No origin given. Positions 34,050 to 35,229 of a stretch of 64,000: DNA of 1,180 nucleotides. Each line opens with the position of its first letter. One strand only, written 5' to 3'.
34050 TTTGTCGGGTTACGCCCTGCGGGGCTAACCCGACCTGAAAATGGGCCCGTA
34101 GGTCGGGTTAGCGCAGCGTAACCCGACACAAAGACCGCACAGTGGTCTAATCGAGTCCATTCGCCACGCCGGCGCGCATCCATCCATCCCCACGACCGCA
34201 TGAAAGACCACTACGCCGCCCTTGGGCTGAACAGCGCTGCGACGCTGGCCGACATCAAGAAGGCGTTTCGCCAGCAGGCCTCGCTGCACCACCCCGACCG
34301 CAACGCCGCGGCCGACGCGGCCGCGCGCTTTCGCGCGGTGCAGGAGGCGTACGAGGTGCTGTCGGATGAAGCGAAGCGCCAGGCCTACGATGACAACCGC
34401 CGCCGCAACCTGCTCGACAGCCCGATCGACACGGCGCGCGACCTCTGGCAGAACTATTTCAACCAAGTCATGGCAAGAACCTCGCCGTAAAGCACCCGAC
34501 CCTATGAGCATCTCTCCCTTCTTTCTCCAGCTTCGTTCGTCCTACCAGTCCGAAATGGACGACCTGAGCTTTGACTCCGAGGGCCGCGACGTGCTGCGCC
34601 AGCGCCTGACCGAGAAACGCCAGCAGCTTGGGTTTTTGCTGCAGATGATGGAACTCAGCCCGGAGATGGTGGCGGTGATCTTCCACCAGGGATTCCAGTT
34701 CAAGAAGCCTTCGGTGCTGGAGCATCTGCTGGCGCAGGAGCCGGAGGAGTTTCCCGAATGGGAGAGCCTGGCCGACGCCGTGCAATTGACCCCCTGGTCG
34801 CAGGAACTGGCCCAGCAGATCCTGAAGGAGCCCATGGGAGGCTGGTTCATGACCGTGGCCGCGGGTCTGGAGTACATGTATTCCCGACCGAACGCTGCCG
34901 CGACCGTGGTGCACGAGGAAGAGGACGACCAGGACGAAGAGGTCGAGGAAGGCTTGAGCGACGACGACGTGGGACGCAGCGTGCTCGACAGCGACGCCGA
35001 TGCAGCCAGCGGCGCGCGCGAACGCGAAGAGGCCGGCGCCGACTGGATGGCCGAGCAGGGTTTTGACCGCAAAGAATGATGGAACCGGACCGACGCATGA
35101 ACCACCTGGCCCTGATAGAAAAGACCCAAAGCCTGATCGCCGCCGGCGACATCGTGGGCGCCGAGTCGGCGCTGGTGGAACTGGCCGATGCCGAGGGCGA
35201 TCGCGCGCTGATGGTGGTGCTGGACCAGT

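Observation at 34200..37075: Compact operon of a J-domain-only protein plus three uncharacterised proteins (two with polyacidic tails), a candidate novel chaperone-linked system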

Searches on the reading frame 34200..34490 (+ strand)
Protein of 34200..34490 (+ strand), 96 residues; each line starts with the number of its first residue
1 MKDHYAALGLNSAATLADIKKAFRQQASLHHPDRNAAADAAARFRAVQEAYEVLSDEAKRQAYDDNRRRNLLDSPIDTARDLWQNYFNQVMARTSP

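Call 4: search_protein_families(library=pfam, proteins=[window:34200-34490:+], max_evalue=0.1)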
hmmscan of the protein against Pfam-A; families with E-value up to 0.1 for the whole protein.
window:34200-34490:+ (96 aa): 1 family
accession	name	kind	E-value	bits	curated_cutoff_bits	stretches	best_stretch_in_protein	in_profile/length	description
PF00226.36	DnaJ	-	3.1e-22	78.9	27.8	1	3-64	1-63/63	DnaJ domain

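Call 5: search_protein_families(library=ncbifam, proteins=[window:34200-34490:+], max_evalue=0.1)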
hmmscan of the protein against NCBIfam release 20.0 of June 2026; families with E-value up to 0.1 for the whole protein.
window:34200-34490:+ (96 aa): 15 families
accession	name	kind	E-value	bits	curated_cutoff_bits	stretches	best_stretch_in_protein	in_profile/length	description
TIGR02349.1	DnaJ_bact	equivalog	6.5e-22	78.4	377.2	1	3-69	1-68/354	molecular chaperone DnaJ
NF037946.1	terminal_TopJ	equivalog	1.1e-21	77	300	1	2-64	5-67/810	terminal organelle assembly protein TopJ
NF008035.0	PRK10767.1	subfamily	2.3e-18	66.4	338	1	2-66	4-69/374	molecular chaperone DnaJ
NF010872.0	PRK14279.1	equivalog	1.4e-17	63.9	556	1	2-68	9-76/394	molecular chaperone DnaJ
TIGR03835.1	termin_org_DnaJ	equivalog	5.6e-17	61.4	512.25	1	2-66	2-66/871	terminal organelle assembly protein TopJ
NF010871.0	PRK14278.1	equivalog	9.6e-16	57.6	502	1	2-64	3-65/378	molecular chaperone DnaJ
NF007618.0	PRK10266.1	equivalog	1e-15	58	403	1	1-68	3-70/306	curved DNA-binding protein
NF010892.0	PRK14299.1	equivalog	3.4e-15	56.1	392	1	2-65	4-67/291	chaperone protein DnaJ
NF010874.0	PRK14281.1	equivalog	2.1e-14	53.4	619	1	2-65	3-67/397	chaperone protein DnaJ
NF050028.1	CldAdptActJ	equivalog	3e-14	53.3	150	1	1-87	1-93/93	cold adaptation protein ActJcold adaptation protein ActJ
NF010885.0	PRK14292.1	equivalog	4.5e-14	52.2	585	1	1-65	1-65/371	chaperone protein DnaJ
NF010894.0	PRK14301.1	equivalog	2.3e-12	46.6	548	1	2-65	4-68/373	chaperone protein DnaJ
NF006948.0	PRK09430.1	equivalog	1.1e-05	25.2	162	1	2-55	200-261/267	co-chaperone DjlA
NF002935.0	PRK03578.1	equivalog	0.0037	17.8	198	1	3-63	7-75/176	Fe-S protein assembly co-chaperone HscB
NF006502.0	PRK08937.3-2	equivalog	0.024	14.1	259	1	2-61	203-268/275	adenylosuccinate lyase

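Call 6: search_protein_families(library=padloc, proteins=[window:34200-34490:+], max_evalue=0.1)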
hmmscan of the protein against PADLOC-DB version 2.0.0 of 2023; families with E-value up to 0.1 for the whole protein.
window:34200-34490:+ (96 aa): 0 families

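Call 35: search_solved_structures(query=window:34200-34490:+, max_evalue=0.001, show_alignments=1)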
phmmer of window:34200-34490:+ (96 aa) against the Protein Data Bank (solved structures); distinct sequences matched with E-value up to 0.001: 57.
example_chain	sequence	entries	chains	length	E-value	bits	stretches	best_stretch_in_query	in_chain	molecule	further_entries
1hdj_A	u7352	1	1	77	1.3e-13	54.7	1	2-67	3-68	HUMAN HSP40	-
3ucs_C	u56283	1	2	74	1.8e-13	54.3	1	1-66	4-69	Curved DNA-binding protein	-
2kqx_A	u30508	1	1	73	2.1e-13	54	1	1-65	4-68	Curved DNA-binding protein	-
6z5n_A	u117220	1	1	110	3.2e-13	53.5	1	2-69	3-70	DnaJ homolog subfamily B member 1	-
1bqz_A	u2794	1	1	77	4.5e-13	53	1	2-65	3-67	DNAJ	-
2ctr_A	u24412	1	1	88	7.7e-13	52.3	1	4-65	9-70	DnaJ homolog subfamily B member 9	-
1bq0_A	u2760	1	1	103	1e-12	51.9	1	2-65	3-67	DNAJ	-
1xbl_A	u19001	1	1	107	1.2e-12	51.7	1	2-65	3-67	DNAJ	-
5nro_B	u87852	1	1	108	1.2e-12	51.7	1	2-65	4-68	Chaperone protein DnaJ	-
4j7z_A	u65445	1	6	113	1.2e-12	51.6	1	2-65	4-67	Chaperone protein DnaJ 2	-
9dyv_A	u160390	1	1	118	1.4e-12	51.5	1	2-65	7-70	Chaperone protein DnaJ 2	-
2och_A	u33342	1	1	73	4.9e-12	49.7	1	4-66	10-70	Hypothetical protein dnj-12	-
2dmx_A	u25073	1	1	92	5.4e-12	49.6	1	1-64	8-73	DnaJ homolog subfamily B member 8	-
4wb7_A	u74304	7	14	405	6e-12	49.4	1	2-65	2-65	DnaJ homolog subfamily B member 1,cAMP-dependent protein kinase catalytic subunit alpha | DnaJ homolog subfamily B member 1,cAMP-dependent protein kinase cataly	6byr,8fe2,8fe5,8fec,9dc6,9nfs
6wjf_A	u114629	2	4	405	6e-12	49.4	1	2-65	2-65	DnaJ homolog subfamily B member 1,cAMP-dependent protein kinase catalytic subunit alpha fu | DnaJ homolog subfamily B member 1, cAMP-dependent protein kinase ca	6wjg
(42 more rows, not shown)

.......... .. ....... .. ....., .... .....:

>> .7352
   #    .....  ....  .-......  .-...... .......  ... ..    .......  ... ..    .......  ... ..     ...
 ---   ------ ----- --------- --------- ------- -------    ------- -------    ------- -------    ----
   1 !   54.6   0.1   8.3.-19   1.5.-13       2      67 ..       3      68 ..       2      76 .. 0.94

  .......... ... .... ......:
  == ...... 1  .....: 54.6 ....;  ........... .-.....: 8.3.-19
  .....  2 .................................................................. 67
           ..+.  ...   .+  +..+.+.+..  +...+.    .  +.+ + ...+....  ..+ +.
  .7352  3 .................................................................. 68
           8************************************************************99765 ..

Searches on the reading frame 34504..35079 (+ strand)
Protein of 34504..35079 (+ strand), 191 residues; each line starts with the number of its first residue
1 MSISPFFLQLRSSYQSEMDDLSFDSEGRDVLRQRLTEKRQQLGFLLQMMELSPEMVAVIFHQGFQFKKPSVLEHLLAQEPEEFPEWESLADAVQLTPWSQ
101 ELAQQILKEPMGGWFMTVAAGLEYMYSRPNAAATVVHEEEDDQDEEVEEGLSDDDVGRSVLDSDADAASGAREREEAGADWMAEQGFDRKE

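Call 4: search_protein_families(library=pfam, proteins=[window:34504-35079:+], max_evalue=0.1)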
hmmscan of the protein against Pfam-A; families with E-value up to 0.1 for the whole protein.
window:34504-35079:+ (191 aa): 0 families

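Call 5: search_protein_families(library=ncbifam, proteins=[window:34504-35079:+], max_evalue=0.1)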
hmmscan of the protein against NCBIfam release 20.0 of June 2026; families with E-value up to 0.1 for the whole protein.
window:34504-35079:+ (191 aa): 0 families

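Call 6: search_protein_families(library=padloc, proteins=[window:34504-35079:+], max_evalue=0.1)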
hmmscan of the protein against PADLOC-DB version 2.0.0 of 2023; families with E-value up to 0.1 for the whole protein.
window:34504-35079:+ (191 aa): 0 families

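Call 16: search_protein_families(library=ncbifam, proteins=[window:34504-35079:+], max_evalue=10)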
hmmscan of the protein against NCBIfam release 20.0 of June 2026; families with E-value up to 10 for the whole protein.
window:34504-35079:+ (191 aa): 1 family
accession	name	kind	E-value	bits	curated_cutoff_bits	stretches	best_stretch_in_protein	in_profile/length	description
NF007094.0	PRK09548.1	equivalog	0.35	9.2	687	1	74-149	407-480/598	PTS ascorbate-specific subunit IIBC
